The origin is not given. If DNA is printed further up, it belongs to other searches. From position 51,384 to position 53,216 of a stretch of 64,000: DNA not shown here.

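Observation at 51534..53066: Glucosyl-3-phosphoglycerate synthase fused to a PTS EIIA(Ntr)-type domain, overlapping an SDR gene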

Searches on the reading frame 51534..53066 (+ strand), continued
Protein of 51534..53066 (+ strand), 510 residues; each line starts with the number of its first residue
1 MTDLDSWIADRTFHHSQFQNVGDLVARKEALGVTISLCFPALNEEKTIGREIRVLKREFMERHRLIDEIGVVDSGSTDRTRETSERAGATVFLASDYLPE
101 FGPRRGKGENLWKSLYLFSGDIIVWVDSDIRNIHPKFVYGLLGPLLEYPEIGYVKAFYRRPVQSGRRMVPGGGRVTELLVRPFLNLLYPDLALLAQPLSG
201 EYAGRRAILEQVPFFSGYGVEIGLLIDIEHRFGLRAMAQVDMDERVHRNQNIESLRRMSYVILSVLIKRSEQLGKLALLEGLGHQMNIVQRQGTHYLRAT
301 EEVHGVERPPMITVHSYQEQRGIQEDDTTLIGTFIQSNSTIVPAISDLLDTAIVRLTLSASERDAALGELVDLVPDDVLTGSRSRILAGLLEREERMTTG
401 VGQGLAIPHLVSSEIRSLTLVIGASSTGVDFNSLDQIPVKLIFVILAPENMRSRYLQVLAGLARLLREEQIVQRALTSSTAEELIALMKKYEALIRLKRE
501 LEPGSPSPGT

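Call 33: find_related_loci(query=A1, collection=genome_contigs, flank=10000)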
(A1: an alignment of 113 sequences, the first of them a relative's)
Query A1 (510 aa) in genome_contigs; peptide patterns used: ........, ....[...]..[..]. (x = any residue, [..] = any of these).
599 stretches matched a pattern (row limit reached: there are more); 581 encode a relative of the query (tblastn E <= 1e-3); the best 80 are kept; 80 distinct loci.
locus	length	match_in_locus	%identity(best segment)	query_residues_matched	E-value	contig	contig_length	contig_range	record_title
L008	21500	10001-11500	56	3-502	0e+0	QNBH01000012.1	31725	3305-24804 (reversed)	MAG: Spirochaetes bacterium isolate B32_G16 B32_Guay16_scaffold_00451, whole genome shotgun sequence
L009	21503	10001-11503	47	4-502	1e-151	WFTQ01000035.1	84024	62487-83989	MAG: bacterium isolate S139_29_esom k151_309522, whole genome shotgun sequence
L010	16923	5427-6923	44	5-501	5e-146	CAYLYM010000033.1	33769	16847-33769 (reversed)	MAG TPA_asm: uncultured Calditrichaceae bacterium isolate binchicken_co19_583 genome assembly, contig: NODE_1732_length_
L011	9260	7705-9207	42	4-506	7e-134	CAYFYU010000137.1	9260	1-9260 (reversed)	MAG TPA_asm: uncultured Spirochaetota bacterium isolate ERP108616_co2_14 genome assembly, contig: NODE_14295_length_9260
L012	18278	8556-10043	42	4-502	1e-129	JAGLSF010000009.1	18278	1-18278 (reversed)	MAG: Spirochaetes bacterium isolate RS_9_44 ROV157_9.bin.44.fa_9, whole genome shotgun sequence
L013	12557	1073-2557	42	4-501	5e-129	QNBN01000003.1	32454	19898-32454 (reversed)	MAG: Spirochaetes bacterium isolate B62_G9 B62_Guay9_scaffold_00392, whole genome shotgun sequence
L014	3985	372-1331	58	3-321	7e-122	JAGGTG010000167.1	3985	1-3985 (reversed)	MAG: Candidatus Aerophobetes bacterium isolate AUK042 PB_MANV_042_c_000000001836, whole genome shotgun sequence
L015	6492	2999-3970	54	3-325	2e-118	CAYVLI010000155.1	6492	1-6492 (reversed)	MAG TPA_asm: uncultured Nitrospinota bacterium isolate binchicken_co172_105 genome assembly, contig: NODE_11602_length_6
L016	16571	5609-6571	57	4-323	2e-117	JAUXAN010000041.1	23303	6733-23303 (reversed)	MAG: bacterium isolate CSMAG_2763 CSMAG_2763_k141_229172_length_23303_cov_214.6721, whole genome shotgun sequence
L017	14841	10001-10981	54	3-328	1e-115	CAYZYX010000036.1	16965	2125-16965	MAG TPA_asm: uncultured Clostridia bacterium isolate binchicken_co19_596 genome assembly, contig: NODE_5435_length_16965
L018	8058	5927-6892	56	5-325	1e-113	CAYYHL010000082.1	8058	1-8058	MAG TPA_asm: uncultured Clostridia bacterium isolate SRP239594_co1_38 genome assembly, contig: NODE_5406_length_8058_cov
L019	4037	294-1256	53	3-321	5e-115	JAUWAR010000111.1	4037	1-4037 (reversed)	MAG: bacterium isolate CSMAG_1299 CSMAG_1299_k141_1502555_length_4037_cov_7.0000, whole genome shotgun sequence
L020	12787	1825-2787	55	4-323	4e-113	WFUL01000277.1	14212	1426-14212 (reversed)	MAG: Anaerolineales bacterium isolate S139_71 k151_79141, whole genome shotgun sequence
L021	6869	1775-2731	54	1-318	1e-112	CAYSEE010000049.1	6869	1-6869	MAG TPA_asm: uncultured Clostridia bacterium isolate binchicken_co184_665 genome assembly, contig: NODE_23193_length_686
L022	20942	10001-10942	57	8-320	5e-112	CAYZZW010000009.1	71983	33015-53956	MAG TPA_asm: uncultured Treponemataceae bacterium isolate SRP220891_co1_306 genome assembly, contig: NODE_655_length_719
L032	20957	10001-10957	53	4-321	3e-109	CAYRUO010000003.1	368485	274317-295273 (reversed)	MAG TPA_asm: uncultured Thermanaerothrix sp. isolate binchicken_co40_18 genome assembly, contig: NODE_23_length_368485_c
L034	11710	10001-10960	54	1-320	9e-109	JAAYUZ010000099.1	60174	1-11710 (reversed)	MAG: Treponema sp. isolate AS27yjCOA_205 105228_AS27, whole genome shotgun sequence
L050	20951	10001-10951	54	5-320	3e-108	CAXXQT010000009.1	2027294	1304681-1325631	MAG: Thermoguttaceae bacterium isolate 6d2dc2d4-6dd0-4c87-b5e3-0172890c642a genome assembly, contig: contig_9, whole gen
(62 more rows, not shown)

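Call 39: search_protein_families(library=ncbifam, proteins=[L050:8633-9925:+, L050:11096-12751:+, L050:12657-13658:+, L050:13772-15037:+, L015:955-1557:+, L032:11512-13278:+, L032:13274-15124:+, L012:2967-4415:+, L012:10437-11132:-, L034:3004-3471:+], max_evalue=0.00001)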
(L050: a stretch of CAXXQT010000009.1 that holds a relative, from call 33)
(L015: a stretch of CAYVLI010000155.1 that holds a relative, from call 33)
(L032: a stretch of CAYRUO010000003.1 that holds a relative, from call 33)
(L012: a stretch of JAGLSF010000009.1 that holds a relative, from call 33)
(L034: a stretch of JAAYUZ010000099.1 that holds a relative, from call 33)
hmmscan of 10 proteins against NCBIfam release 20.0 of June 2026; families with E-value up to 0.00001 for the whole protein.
L050:8633-9925:+ (431 aa): 8 families
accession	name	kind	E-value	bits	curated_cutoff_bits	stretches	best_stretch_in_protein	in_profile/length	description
TIGR01900.1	dapE-gram_pos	equivalog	2.5e-10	39.8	304.2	1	68-400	7-331/351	succinyl-diaminopimelate desuccinylase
NF005602.0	PRK07338.1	equivalog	7.7e-10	37.9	357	1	121-342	95-316/409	hydrolase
NF004788.0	PRK06133.1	subfamily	6.5e-09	35.2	349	1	101-320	88-306/417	glutamate carboxypeptidase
NF003367.0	PRK04443.1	equivalog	2e-08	33.9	363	1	71-153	14-90/349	[LysW]-lysine hydrolase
NF006771.0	PRK09290.1-5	subfamily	8.5e-08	31.1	399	0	254-364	240-349/413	allantoate amidohydrolase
TIGR01902.1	dapE-lys-deAc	subfamily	1.3e-07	31.2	163.1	1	73-204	6-129/340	N-acetyl-ornithine/N-acetyl-lysine deacetylase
NF058540.1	Ncarbamyl_ErtE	equivalog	2.6e-07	29.6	520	0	88-133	44-89/418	N-carbamyl-l-glutamate amidohydrolase ErtE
NF006768.0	PRK09290.1-1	equivalog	4.2e-06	25.9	532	0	89-134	42-87/411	allantoate deiminase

L050:11096-12751:+ (552 aa): 0 families

L050:12657-13658:+ (334 aa): 5 families
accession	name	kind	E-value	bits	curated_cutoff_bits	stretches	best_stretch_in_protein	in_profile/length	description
TIGR02252.1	DREG-2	subfamily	6.1e-11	42.5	155.2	1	100-296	20-203/203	HAD hydrolase, REG-2-like, family IA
TIGR02253.1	CTE7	subfamily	1.9e-07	31.1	169.75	0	241-302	141-199/221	TIGR02253 family HAD-type hydrolase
TIGR01662.1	HAD-SF-IIIA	subfamily_domain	6.3e-07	29.6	44.6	1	180-298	16-139/141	HAD-IIIA family hydrolase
NF053830.1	RUBPPhHalo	equivalog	1.1e-06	28.5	330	1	236-328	145-230/234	ribulose-1,5-bisphosphate 5-phosphatase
TIGR01458.1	HAD-SF-IIA-hyp3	hypoth_equivalog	6.9e-06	25.6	175.95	0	211-326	143-248/257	TIGR01458 family HAD-type hydrolase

L050:13772-15037:+ (422 aa): 5 families
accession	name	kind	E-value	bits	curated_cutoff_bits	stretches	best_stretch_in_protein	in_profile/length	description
NF041101.1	manno_glu_gly_synth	equivalog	1e-68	232.1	640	1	6-412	2-430/431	mannosylglucosylglycerate synthase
TIGR03449.1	mycothiol_MshA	equivalog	1.6e-08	33.9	462.5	1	212-399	207-387/406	D-inositol-3-phosphate glycosyltransferase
NF038229.1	Glyco4_Geo_Pelo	equivalog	7.2e-07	28.5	400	1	221-345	156-268/338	GPMC system family 4 glycosyltransferase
NF038295.1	EPS_HpsP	equivalog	1.1e-06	27.9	550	1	191-401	176-372/388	hormogonium polysaccharide biosynthesis glycosyltransferase HpsP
TIGR04047.1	MSMEG_0565_glyc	hypoth_equivalog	1.2e-06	27.9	259.85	1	173-362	141-322/373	MSMEG_0565 family glycosyltransferase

L015:955-1557:+ (201 aa): 19 families
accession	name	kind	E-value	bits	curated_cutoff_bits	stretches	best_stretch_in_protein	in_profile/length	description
TIGR03162.1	ribazole_cobC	equivalog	2.5e-46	157.3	162.9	1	19-195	2-175/176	alpha-ribazole phosphatase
NF045917.1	PhserinePhPspA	equivalog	1.5e-35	122.8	350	1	16-193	2-179/211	phosphoserine phosphatase PspA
NF005567.0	PRK07238.1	equivalog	1.5e-31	110.1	326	1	12-169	174-330/378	bifunctional RNase H/acid phosphatase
NF011580.0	PRK15004.1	equivalog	2.6e-27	96.1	250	1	17-191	2-176/203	adenosylcobalamin/alpha-ribazole phosphatase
NF009994.0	PRK13463.1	equivalog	1.2e-22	80.7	277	1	19-185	6-172/203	phosphoserine phosphatase 1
TIGR03848.1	MSMEG_4193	subfamily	2.3e-21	76.2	203.85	1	20-156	4-139/204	MSMEG_4193 family putative phosphomutase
NF002339.0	PRK01295.1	equivalog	5.4e-19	68.5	316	1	19-183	6-177/206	2,3-bisphosphoglycerate-dependent phosphoglycerate mutase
NF038349.1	dPGM_arch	equivalog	2.3e-18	66.8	225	1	20-198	3-171/194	2,3-diphosphoglycerate-dependent phosphoglycerate mutase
NF002901.0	PRK03482.1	equivalog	4.4e-17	62.4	261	1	17-178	3-164/215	2,3-diphosphoglycerate-dependent phosphoglycerate mutase GpmB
NF009993.0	PRK13462.1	equivalog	1.3e-16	60.9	226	1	17-165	7-148/203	acid phosphatase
NF002217.0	PRK01112.1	equivalog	2.8e-16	59.6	320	1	15-79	1-65/228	2,3-bisphosphoglycerate-dependent phosphoglycerate mutase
NF010713.0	PRK14115.1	equivalog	8e-15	54.8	305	1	17-124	3-116/248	2,3-diphosphoglycerate-dependent phosphoglycerate mutase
TIGR01258.1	pgm_1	subfamily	2e-14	53.6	81.7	1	18-124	3-115/245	2,3-bisphosphoglycerate-dependent phosphoglycerate mutase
NF010718.0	PRK14120.1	equivalog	1.8e-13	50.4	366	1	15-130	4-125/249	phosphoglyceromutase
NF010714.0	PRK14116.1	equivalog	2.6e-12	46.7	401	1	15-124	1-116/229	2,3-diphosphoglycerate-dependent phosphoglycerate mutase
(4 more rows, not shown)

L032:11512-13278:+ (589 aa): 7 families
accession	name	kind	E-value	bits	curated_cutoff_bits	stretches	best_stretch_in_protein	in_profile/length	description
TIGR03852.1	sucrose_gtfA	equivalog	7.4e-63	212.7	334.4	1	66-535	3-458/470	sucrose phosphorylase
TIGR02456.1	treS_nterm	equivalog_domain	4e-43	147.7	678.35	1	98-359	42-311/539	maltose alpha-D-glucosyltransferase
TIGR02403.1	trehalose_treC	equivalog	1.8e-21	76.4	799.05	1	98-252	41-200/544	alpha,alpha-phosphotrehalase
NF008183.0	PRK10933.1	subfamily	4e-13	48.9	535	1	98-253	47-208/551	alpha,alpha-phosphotrehalase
NF051899.1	BetGalacBglAAgro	equivalog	1.9e-11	43.1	900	1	100-252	44-204/537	beta-galactosidase BglA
NF041090.1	Cyc-maltodext_AglB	equivalog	6.6e-08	31.8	540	1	98-173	79-159/470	cyclomaltodextrinase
NF008051.0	PRK10785.1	equivalog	1.6e-06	26.6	568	0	97-160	192-260/607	maltodextrin glucosidase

L032:13274-15124:+ (617 aa): 3 families
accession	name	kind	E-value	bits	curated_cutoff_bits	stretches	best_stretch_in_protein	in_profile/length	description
NF007525.0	PRK10137.1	equivalog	1.2e-32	113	625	2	404-590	580-779/790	alpha-glucosidase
NF047898.1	GluglyHdase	equivalog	5.5e-29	101.2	550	2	411-594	255-441/442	glucosylglycerate hydrolase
TIGR01577.1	oligosac_amyl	hypoth_equivalog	3.5e-08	32.5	820.7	1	212-457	223-465/616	oligosaccharide amylase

L012:2967-4415:+ (483 aa): 0 families

L012:10437-11132:- (232 aa): 0 families

L034:3004-3471:+ (156 aa): 9 families
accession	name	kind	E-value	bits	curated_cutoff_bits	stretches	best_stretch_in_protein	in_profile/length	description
TIGR00848.1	fruA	subfamily_domain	6.7e-32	110.1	103.5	1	13-137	2-127/129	fructose PTS transporter subunit IIA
TIGR01419.1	nitro_reg_IIA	equivalog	2.9e-28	98.5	138.7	1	9-152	2-143/145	PTS IIA-like nitrogen regulatory protein PtsN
NF008145.0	PRK10896.1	equivalog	3.2e-25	88.7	221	1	7-154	8-155/161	PTS IIA-like nitrogen regulatory protein PtsN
NF007293.0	PRK09765.1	equivalog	3.6e-25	88.6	763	1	7-154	2-151/639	PTS 2-O-a-mannosyl-D-glycerate transporter subunit IIABC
NF007389.0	PRK09913.1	equivalog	2.4e-22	79.5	151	1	13-148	4-139/148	PTS fructose transporter subunit IIA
NF008319.0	PRK11109.1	equivalog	7.7e-14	51.8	302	1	15-153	6-140/376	fused PTS fructose transporter subunit IIA/HPr protein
NF011663.0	PRK15083.1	subfamily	8e-09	34.1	589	1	17-154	501-636/639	PTS mannitol transporter subunit IICBA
NF010351.0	PRK13779.1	equivalog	2.2e-08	33.4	766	1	16-153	7-140/503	bifunctional PTS system fructose-specific transporter subunit IIA/HPr protein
NF007694.0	PRK10372.1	equivalog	4.3e-08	33.4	187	1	16-151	11-146/154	PTS ascorbate transporter subunit IIA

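Call 40: search_protein_families(library=pfam, proteins=[L050:8633-9925:+, L050:11096-12751:+, L050:12657-13658:+, L050:13772-15037:+, L015:955-1557:+, L032:13274-15124:+, L012:2967-4415:+, L034:2624-3010:+, L034:3475-3993:+, L034:5822-7558:+], max_evalue=0.001)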
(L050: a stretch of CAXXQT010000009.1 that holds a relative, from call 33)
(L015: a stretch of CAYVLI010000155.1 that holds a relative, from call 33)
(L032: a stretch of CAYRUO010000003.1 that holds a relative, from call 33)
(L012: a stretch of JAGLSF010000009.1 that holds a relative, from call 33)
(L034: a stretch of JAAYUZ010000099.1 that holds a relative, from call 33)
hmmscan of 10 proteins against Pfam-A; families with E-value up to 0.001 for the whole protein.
L050:8633-9925:+ (431 aa): 1 family
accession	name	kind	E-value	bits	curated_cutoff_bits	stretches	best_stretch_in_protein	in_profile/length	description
PF04389.22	Peptidase_M28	-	3.5e-05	24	21.3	1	109-185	1-62/193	Peptidase family M28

L050:11096-12751:+ (552 aa): 1 family
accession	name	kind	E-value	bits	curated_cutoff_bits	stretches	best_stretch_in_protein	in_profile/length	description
PF13579.12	Glyco_trans_4_4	-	1.6e-05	25.7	29.7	1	55-240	1-157/158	Glycosyl transferase 4-like domain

L050:12657-13658:+ (334 aa): 3 families
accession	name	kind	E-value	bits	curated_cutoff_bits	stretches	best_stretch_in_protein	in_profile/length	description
PF00702.32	Hydrolase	-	3.6e-10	41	26.4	1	71-291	1-191/191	haloacid dehalogenase-like hydrolase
PF13242.12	Hydrolase_like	-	3.5e-07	30.5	22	1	249-327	3-74/75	HAD-hyrolase-like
PF13419.12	HAD_2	-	0.00089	19.9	23.8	0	173-295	61-176/178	Haloacid dehalogenase-like hydrolase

L050:13772-15037:+ (422 aa): 3 families
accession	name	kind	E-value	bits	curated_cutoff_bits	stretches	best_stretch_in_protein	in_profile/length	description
PF00534.26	Glycos_transf_1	-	1.1e-14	54.7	26.4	1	213-391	3-168/172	Glycosyl transferases group 1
PF13692.12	Glyco_trans_1_4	-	3.6e-07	31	27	1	304-346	67-108/142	Glycosyl transferases group 1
PF20706.3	GT4-conflict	-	1.7e-06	27.8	26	1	222-347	194-314/385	Family 4 Glycosyltransferase in conflict systems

L015:955-1557:+ (201 aa): 1 family
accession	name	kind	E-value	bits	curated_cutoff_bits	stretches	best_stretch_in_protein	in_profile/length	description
PF00300.27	His_Phos_1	-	5.7e-57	193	21.7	1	20-197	3-180/194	Histidine phosphatase superfamily (branch 1)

L032:13274-15124:+ (617 aa): 4 families
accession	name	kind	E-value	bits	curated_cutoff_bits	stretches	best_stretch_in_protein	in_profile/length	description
PF22422.2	MGH1-like_GH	-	5.7e-78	263.4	27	1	270-586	1-356/356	Mannosylglycerate hydrolase MGH1-like glycoside hydrolase domain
PF01204.24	Trehalase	-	4.1e-16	59.4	21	1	406-594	308-508/512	Trehalase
PF03200.22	Glyco_hydro_63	-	2.2e-15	56.9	22.4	1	472-542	349-427/492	Glycosyl hydrolase family 63 C-terminal domain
PF17389.8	Bac_rhamnosid6H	-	1.9e-09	37.7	24.5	1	278-455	50-218/339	Bacterial alpha-L-rhamnosidase 6 hairpin glycosidase domain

L012:2967-4415:+ (483 aa): 0 families

L034:2624-3010:+ (129 aa): 1 family
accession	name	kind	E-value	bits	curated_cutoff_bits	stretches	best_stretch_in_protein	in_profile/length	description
PF00543.27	P-II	-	0.0001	23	25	1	15-119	1-95/102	Nitrogen regulatory protein P-II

L034:3475-3993:+ (173 aa): 1 family
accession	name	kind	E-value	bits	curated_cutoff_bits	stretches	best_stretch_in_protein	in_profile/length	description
PF01899.21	MNHE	-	1e-31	110.1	27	1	20-171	2-145/145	Na+/H+ ion antiporter subunit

L034:5822-7558:+ (579 aa): 1 family
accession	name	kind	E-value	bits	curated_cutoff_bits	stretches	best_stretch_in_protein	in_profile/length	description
PF00361.26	Proton_antipo_M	-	4.7e-44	151.2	21.5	1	138-435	1-290/294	NADH:quinone oxidoreductase/Mrp antiporter, TM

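Call 42: predict_structure(alignment_id=A1)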
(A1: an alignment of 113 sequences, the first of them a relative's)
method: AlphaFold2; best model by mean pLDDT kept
length: 510 residues; sequences in the alignment: 113
mean_pLDDT: 91.4   pTM: 0.87
mean pLDDT of the five models: 91.4, 91.2, 88.5, 87.6, 86.2
residues with pLDDT >= 90: 368; 70-90: 122; 50-70: 13; < 50: 7
segments of 3 or more residues with pLDDT < 50: 505-510
pLDDT, mean of each block of 10 residues (from residue 1): 83 98 98 98 97 98 98 97 98 97 93 98 97 97 96 96 85 88 95 91 96 94 95 93 91 90 93 83 77 84 81 94 86 70 83 95 97 96 96 90 92 97 96 87 97 92 89 93 96 87 54
secondary structure, 60 per line:
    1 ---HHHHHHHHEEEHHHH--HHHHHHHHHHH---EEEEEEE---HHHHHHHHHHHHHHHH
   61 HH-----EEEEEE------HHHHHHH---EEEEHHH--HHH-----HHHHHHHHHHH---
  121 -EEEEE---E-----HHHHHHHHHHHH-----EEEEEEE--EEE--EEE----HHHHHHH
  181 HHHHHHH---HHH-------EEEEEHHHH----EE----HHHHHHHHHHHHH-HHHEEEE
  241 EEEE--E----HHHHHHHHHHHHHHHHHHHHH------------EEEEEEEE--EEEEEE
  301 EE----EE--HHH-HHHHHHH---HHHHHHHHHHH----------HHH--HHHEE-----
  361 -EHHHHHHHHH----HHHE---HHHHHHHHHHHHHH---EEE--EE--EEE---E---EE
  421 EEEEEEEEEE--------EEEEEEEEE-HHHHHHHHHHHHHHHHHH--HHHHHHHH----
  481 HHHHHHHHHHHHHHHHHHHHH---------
elements in order: H4-11 E12-14 H15-18 H21-31 E35-41 H45-62 E68-73 H80-86 E90-93 H107-117 E122-126 H136-147 E153-159 E162-164 E167-169 H174-187 E201-205 H206-209 H220-232 E237-244 H252-272 E285-292 E295-302 H315-321 H325-335 H363-371 H383-396 E400-402 E409-411 E419-430 E439-447 H449-466 H469-476 H481-501
